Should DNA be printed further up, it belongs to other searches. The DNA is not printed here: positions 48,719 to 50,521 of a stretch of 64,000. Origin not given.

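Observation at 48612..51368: Three-gene operon ArgC-like reductase / ANL adenylating ligase / acyl carrier protein: a candidate discrete carboxylic-acid reductase, or carrier-protein-dependent semialdehyde pathway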

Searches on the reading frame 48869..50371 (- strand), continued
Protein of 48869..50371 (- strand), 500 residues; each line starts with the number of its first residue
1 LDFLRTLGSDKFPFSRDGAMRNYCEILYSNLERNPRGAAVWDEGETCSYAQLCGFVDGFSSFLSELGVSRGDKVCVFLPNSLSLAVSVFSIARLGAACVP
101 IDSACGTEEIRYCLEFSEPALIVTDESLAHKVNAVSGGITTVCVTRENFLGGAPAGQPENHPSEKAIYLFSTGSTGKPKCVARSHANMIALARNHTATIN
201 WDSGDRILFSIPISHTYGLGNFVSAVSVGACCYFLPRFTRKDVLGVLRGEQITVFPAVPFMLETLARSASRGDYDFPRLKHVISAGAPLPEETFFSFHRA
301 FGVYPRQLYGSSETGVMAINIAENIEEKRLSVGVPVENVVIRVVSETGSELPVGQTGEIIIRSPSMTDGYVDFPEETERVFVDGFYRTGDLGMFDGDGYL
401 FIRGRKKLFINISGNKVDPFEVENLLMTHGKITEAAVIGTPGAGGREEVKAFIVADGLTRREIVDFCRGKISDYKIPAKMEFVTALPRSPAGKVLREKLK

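Call 40: find_related_loci(query=A1, collection=genome_contigs, flank=10000)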
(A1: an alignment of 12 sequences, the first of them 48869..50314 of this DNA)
Query A1 (481 aa) in genome_contigs; peptide patterns used: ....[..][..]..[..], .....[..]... (x = any residue, [..] = any of these).
338 stretches matched a pattern; 325 encode a relative of the query (tblastn E <= 1e-3); the best 80 are kept; 80 distinct loci.
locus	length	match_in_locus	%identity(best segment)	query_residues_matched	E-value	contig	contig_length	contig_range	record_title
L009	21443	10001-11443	93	1-481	0e+0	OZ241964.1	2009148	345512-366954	MAG: Thermodesulfobacteriota bacterium isolate f5ee5f3d-b5e6-4f91-bea9-ad3977f1f42d genome assembly, chromosome: 1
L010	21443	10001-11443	93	1-481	0e+0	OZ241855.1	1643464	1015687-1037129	MAG: Thermodesulfobacteriota bacterium isolate bf97cff6-840b-426a-aed0-598d6d542999 genome assembly, chromosome: 1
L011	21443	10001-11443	93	1-481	0e+0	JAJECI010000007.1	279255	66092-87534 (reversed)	MAG: Candidatus Dadabacteria bacterium isolate jk18xAbins.11 k141_12348, whole genome shotgun sequence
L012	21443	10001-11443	93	1-481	0e+0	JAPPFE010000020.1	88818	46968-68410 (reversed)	MAG: Candidatus Dadabacteria bacterium isolate RHO1_bin_23 NODE_595_length_88818_cov_39.386783, whole genome shotgun seq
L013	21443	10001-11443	92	1-481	0e+0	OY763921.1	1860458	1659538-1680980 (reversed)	MAG: Thermodesulfobacteriota bacterium isolate 558d1e46-7206-424d-903a-c7a0170f7b97 genome assembly, chromosome: 1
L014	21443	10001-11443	91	1-481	0e+0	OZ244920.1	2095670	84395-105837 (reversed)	MAG: Thermodesulfobacteriota bacterium isolate b9bca27b-65d2-4e2f-9395-4ed0975bd336 genome assembly, chromosome: 1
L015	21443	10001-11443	91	1-481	0e+0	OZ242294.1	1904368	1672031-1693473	MAG: Thermodesulfobacteriota bacterium isolate dbd6f23f-7201-4405-b442-69d0362d048f genome assembly, chromosome: 1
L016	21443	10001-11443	90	1-481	0e+0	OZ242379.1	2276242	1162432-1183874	MAG: Thermodesulfobacteriota bacterium isolate 9d136334-0537-4e9a-b9f8-abb272cb9b29 genome assembly, chromosome: 1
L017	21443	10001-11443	91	1-481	0e+0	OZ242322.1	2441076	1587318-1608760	MAG: Thermodesulfobacteriota bacterium isolate 3e42ac3d-59cd-46c6-8b9e-c6275ce6f8c4 genome assembly, chromosome: 1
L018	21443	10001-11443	90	1-481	0e+0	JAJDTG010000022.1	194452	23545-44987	MAG: Candidatus Dadabacteria bacterium isolate jk18x11bins.6 k141_1036364, whole genome shotgun sequence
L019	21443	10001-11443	89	1-481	0e+0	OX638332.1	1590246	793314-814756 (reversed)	MAG: Candidatus Dadabacteria bacterium isolate 28c7ac20-cd97-4a81-9be0-f5b43b5a8d2b genome assembly, chromosome: 1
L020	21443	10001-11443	88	1-481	0e+0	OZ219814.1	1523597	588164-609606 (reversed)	MAG: Thermodesulfobacteriota bacterium isolate 4e20cc59-495a-4000-abf0-89ce236daca8 genome assembly, chromosome: 4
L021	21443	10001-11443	87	1-481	0e+0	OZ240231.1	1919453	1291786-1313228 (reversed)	MAG: Thermodesulfobacteriota bacterium isolate c8c6e5a5-4c4e-4c66-95f7-eb3608dbd0ad genome assembly, chromosome: 1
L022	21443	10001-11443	86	1-481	0e+0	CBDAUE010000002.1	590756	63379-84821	MAG: Thermodesulfobacteriota bacterium isolate 3b7ad66a-591f-4caa-977a-c8e0f9f69ad4 genome assembly, contig: contig_2, w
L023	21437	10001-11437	87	1-479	0e+0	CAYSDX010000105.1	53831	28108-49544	MAG TPA_asm: uncultured Spirochaetia bacterium isolate SRP338948_co1_69 genome assembly, contig: k141_424171, whole geno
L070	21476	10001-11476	44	1-481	1e-132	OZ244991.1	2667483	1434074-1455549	MAG: Thermodesulfobacteriota bacterium isolate 77748b03-fe7e-4f50-8619-3c6866420abe genome assembly, chromosome: 1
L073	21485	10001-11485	41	1-481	4e-106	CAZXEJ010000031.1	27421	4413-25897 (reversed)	MAG TPA_asm: uncultured Spirochaetia bacterium isolate SRP216583_co2_250 genome assembly, contig: NODE_1071_length_27421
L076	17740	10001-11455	37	13-480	2e-98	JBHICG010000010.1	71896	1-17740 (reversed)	MAG: Candidatus Scalinduaceae bacterium isolate FS_1_bin.16 NODE_14_length_71896_cov_13.913796, whole genome shotgun seq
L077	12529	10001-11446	40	6-481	2e-98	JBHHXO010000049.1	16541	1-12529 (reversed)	MAG: Thiogranum sp. isolate D_1_bin.43 NODE_1168_length_16541_cov_4.708116, whole genome shotgun sequence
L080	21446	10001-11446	37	1-480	1e-94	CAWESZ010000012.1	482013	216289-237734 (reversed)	MAG: uncultured delta proteobacterium isolate MFD03399.bin.2.12 genome assembly, contig: contig_7884, whole genome shotg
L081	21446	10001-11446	38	1-480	1e-94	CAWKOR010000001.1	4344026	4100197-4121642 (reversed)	MAG: uncultured delta proteobacterium isolate MFD04944.bin.1.36 genome assembly, contig: contig_15114, whole genome shot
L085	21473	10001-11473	36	1-480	1e-92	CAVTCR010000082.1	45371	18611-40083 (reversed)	MAG: uncultured delta proteobacterium isolate MFD00962.bin.2.146 genome assembly, contig: contig_90223, whole genome sho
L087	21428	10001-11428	38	13-480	9e-91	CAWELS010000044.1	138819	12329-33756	MAG: Bryobacterales bacterium isolate MFD05684.bin.2.124 genome assembly, contig: contig_66216, whole genome shotgun seq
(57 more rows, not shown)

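Call 45: find_homologous_proteins(query=L070:3-464:+)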
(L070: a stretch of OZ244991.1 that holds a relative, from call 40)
Query L070:3-464:+ (154 aa): 2782 proteins with E <= 0.001 among 2851 candidates; the best 120 are listed.
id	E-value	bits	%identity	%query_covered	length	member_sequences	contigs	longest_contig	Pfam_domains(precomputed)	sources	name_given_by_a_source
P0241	2.3e-62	227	66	100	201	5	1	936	PF22698.2,PF02774.24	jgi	-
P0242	3.7e-62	227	66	100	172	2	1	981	PF22698.2,PF02774.24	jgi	jgi:N-acetyl-gamma-glutamyl-phosphate reductase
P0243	4.5e-60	220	65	100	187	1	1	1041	PF22698.2,PF02774.24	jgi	jgi:N-acetyl-gamma-glutamyl-phosphate reductase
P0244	6.3e-60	219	64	100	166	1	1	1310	PF22698.2,PF02774.24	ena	-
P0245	1.1e-59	219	64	100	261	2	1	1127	PF22698.2,PF02774.24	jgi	-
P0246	2.3e-59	218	65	97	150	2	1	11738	PF22698.2,PF02774.24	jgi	jgi:N-acetyl-gamma-glutamyl-phosphate reductase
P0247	1.4e-53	199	62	95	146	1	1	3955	PF22698.2,PF02774.24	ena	-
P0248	8.4e-53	196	56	100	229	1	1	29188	PF22698.2,PF02774.24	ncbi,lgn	-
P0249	3.2e-52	194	60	100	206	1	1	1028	PF22698.2,PF02774.24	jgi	jgi:N-acetyl-gamma-glutamyl-phosphate reductase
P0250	9.3e-52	193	58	99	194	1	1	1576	PF22698.2,PF02774.24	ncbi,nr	ncbi:MAG: N-acetyl-gamma-glutamyl-phosphate reductase, partial [Desulfobulbaceae bacterium]|nr:N-ace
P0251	9.7e-52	193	60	98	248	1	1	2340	PF22698.2,PF02774.24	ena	-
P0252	1.5e-51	192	59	99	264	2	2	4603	PF22698.2,PF02774.24,PF01118.31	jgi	-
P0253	5.1e-51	190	58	99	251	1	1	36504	PF22698.2,PF02774.24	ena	-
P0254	8.0e-51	190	57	99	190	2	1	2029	PF22698.2,PF02774.24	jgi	jgi:N-acetyl-gamma-glutamyl-phosphate reductase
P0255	1.1e-50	189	57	100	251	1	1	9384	PF22698.2,PF02774.24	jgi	jgi:N-acetyl-gamma-glutamyl-phosphate reductase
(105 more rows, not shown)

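Call 47: search_protein_families(library=pfam, proteins=[L076:3880-5319:+, L076:5593-7020:+, L076:7129-7953:+, L076:7896-8906:+, L076:8942-9550:+, L076:11575-12615:+, L076:12608-13954:+, L076:14013-15050:+, L076:15335-17239:+, L077:9390-9983:+], max_evalue=0.001)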
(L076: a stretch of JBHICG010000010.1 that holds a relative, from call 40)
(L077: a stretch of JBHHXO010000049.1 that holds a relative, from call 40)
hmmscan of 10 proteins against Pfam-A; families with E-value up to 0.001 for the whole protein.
L076:3880-5319:+ (479 aa): 0 families

L076:5593-7020:+ (475 aa): 1 family
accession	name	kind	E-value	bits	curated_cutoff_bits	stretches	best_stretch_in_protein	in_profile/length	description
PF01474.22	DAHP_synth_2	-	4.5e-193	642.1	27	1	14-449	1-438/438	Class-II DAHP synthetase family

L076:7129-7953:+ (274 aa): 3 families
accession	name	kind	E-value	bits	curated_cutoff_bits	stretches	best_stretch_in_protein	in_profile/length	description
PF12146.15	Hydrolase_4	-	7.6e-13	48.7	27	1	27-164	4-139/239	Serine aminopeptidase, S33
PF02129.25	Peptidase_S15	-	2.1e-08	34.6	23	1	11-141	2-136/262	X-Pro dipeptidyl-peptidase (S15 family)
PF00561.26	Abhydrolase_1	-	6.3e-07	29.7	25.8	1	30-145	3-112/245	alpha/beta hydrolase fold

L076:7896-8906:+ (336 aa): 4 families
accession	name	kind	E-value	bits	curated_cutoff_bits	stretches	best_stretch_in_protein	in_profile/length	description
PF00561.26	Abhydrolase_1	-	1.7e-08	34.9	25.8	1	58-162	4-102/245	alpha/beta hydrolase fold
PF12146.15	Hydrolase_4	-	5.4e-06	26.3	27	1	73-170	19-116/239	Serine aminopeptidase, S33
PF12697.13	Abhydrolase_6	-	0.00072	20.7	26.3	1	79-195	21-121/217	Alpha/beta hydrolase family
PF01738.24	DLH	-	0.0008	19.5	21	0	76-160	32-127/217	Dienelactone hydrolase family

L076:8942-9550:+ (202 aa): 1 family
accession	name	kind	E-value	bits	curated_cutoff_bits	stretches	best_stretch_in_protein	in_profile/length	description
PF01947.21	Rv2949c-like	-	1.2e-16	61.5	22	1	47-196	1-143/149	Chorismate pyruvate-lyase Rv2949c-like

L076:11575-12615:+ (346 aa): 7 families
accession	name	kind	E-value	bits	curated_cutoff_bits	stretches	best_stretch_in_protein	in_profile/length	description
PF13489.12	Methyltransf_23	-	2.1e-24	86.6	27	1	76-237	8-161/164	Methyltransferase domain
PF08241.18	Methyltransf_11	-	4.5e-15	56.5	21.2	1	96-185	2-95/95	Methyltransferase domain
PF13649.12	Methyltransf_25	-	4.1e-12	47.1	27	1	94-181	1-97/97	Methyltransferase domain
PF13847.12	Methyltransf_31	-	8e-11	42.2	27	1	92-209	5-129/145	Methyltransferase domain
PF08242.18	Methyltransf_12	-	5.7e-10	40.3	30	1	96-182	2-97/98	Methyltransferase domain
PF07021.18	MetW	-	0.00043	20.4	21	1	89-191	12-113/193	Methionine biosynthesis protein MetW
PF01209.24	Ubie_methyltran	-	0.00057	19.7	20.1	0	76-185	34-151/233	ubiE/COQ5 methyltransferase family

L076:12608-13954:+ (448 aa): 1 family
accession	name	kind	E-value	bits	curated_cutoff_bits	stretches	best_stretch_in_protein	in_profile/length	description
PF04932.20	Wzy_C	-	2.6e-22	79.7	31.7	1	192-333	3-149/149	O-Antigen ligase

L076:14013-15050:+ (345 aa): 1 family
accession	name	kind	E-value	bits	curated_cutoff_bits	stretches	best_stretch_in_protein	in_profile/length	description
PF01841.26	Transglut_core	-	5e-09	36.8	23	1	103-210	9-108/108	Transglutaminase-like superfamily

L076:15335-17239:+ (634 aa): 4 families
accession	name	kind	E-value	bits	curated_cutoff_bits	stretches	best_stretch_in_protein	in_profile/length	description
PF00733.27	Asn_synthase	-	1.3e-104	351.2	21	1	241-617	2-353/354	Asparagine synthase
PF13537.11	GATase_7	-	3e-48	163.3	25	1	49-166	2-122/123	Glutamine amidotransferase domain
PF13522.11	GATase_6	-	2.8e-44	150.7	27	1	33-161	1-130/130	Glutamine amidotransferase domain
PF06508.19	QueC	-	0.00015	21.8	22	1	262-318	5-60/210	Queuosine biosynthesis protein QueC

L077:9390-9983:+ (197 aa): 1 family
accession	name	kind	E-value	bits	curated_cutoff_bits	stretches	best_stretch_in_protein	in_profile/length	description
PF01947.21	Rv2949c-like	-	1.7e-19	70.7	22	1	41-190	1-143/149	Chorismate pyruvate-lyase Rv2949c-like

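Call 48: search_protein_families(library=pfam, proteins=[L085:7225-8094:+, L085:8107-9357:+, L085:11496-12467:+, L085:13081-14025:+, L080:8363-9682:+, L080:11462-12406:+, L087:7887-9290:+, L087:11449-12429:+, L087:5210-7909:+, L081:11462-12424:+], max_evalue=0.001)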
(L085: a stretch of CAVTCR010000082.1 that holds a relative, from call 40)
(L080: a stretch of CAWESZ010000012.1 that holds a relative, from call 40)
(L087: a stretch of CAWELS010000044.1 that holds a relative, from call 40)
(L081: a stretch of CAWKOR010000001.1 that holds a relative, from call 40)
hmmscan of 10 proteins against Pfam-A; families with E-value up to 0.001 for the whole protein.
L085:7225-8094:+ (289 aa): 6 families
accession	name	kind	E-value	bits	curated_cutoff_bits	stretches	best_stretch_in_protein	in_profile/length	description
PF13489.12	Methyltransf_23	-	1.4e-10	41.6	27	1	151-216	75-138/164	Methyltransferase domain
PF08241.18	Methyltransf_11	-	1.2e-08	35.9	21.2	1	143-191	47-94/95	Methyltransferase domain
PF08242.18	Methyltransf_12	-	3e-07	31.5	30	1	154-190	63-98/98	Methyltransferase domain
PF13649.12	Methyltransf_25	-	1.9e-05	25.7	27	1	143-188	51-97/97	Methyltransferase domain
PF13847.12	Methyltransf_31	-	2.9e-05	24.2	27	1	153-196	70-113/145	Methyltransferase domain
PF01209.24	Ubie_methyltran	-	0.00055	19.8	20.1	1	154-193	113-152/233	ubiE/COQ5 methyltransferase family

L085:8107-9357:+ (416 aa): 6 families
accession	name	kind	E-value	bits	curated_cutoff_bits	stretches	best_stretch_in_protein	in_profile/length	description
PF00534.26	Glycos_transf_1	-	3.1e-27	95.6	26.4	1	231-382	10-170/172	Glycosyl transferases group 1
PF13692.12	Glyco_trans_1_4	-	3.8e-24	86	27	1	238-370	3-142/142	Glycosyl transferases group 1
PF13439.12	Glyco_transf_4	-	1.2e-17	64.9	28.5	1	21-217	2-167/170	Glycosyltransferase Family 4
PF13579.12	Glyco_trans_4_4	-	5.4e-10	40.3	29.7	1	21-214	1-157/158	Glycosyl transferase 4-like domain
PF20706.3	GT4-conflict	-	1.2e-08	34.8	26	1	230-352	193-324/385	Family 4 Glycosyltransferase in conflict systems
PF13524.12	Glyco_trans_1_2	-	4.2e-05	24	25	1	265-398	16-142/144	Glycosyl transferase-like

L085:11496-12467:+ (323 aa): 1 family
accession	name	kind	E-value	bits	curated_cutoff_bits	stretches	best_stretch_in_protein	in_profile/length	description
PF03279.18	Lip_A_acyltrans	-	1e-13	51.6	22.3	1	14-305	22-287/295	Bacterial lipid A biosynthesis acyltransferase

L085:13081-14025:+ (314 aa): 1 family
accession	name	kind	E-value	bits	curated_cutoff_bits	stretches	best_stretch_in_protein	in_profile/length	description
PF05090.19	HTTM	-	1.7e-06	28.3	27.7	1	24-267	3-255/259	HTTM domain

L080:8363-9682:+ (439 aa): 1 family
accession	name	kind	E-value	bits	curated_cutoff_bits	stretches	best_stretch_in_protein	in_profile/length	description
PF00501.34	AMP-binding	-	7.3e-09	35.3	29.9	1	171-280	251-375/384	AMP-binding enzyme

L080:11462-12406:+ (314 aa): 1 family
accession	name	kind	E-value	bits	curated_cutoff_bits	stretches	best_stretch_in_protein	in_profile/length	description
PF03279.18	Lip_A_acyltrans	-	1.4e-14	54.4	22.3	1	186-302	175-286/295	Bacterial lipid A biosynthesis acyltransferase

L087:7887-9290:+ (467 aa): 3 families
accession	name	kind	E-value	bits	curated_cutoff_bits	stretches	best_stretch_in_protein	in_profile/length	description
PF07685.20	GATase_3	-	1.7e-34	119.6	27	1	257-448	1-193/196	CobB/CobQ-like glutamine amidotransferase domain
PF13500.12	AAA_26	-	2.8e-12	47.4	27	1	93-187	103-190/198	AAA domain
PF01656.29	CbiA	-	2.6e-11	44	25.4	1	17-199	1-123/125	CobQ/CobB/MinD/ParA nucleotide binding domain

L087:11449-12429:+ (326 aa): 1 family
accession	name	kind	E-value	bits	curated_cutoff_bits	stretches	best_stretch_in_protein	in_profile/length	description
PF03279.18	Lip_A_acyltrans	-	2e-19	70.4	22.3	2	184-301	174-286/295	Bacterial lipid A biosynthesis acyltransferase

L087:5210-7909:+ (899 aa): 2 families
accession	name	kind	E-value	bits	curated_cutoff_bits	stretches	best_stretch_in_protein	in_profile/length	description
PF01326.24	PPDK_N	-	8.7e-69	232.7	27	1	167-478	3-323/328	Pyruvate phosphate dikinase, AMP/ATP-binding domain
PF00391.29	PEP-utilizers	-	1.5e-12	47.3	23.1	1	512-579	2-69/72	PEP-utilising enzyme, mobile domain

L081:11462-12424:+ (320 aa): 1 family
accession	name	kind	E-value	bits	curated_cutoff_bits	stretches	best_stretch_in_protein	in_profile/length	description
PF03279.18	Lip_A_acyltrans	-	5.8e-15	55.7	22.3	1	12-304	17-287/295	Bacterial lipid A biosynthesis acyltransferase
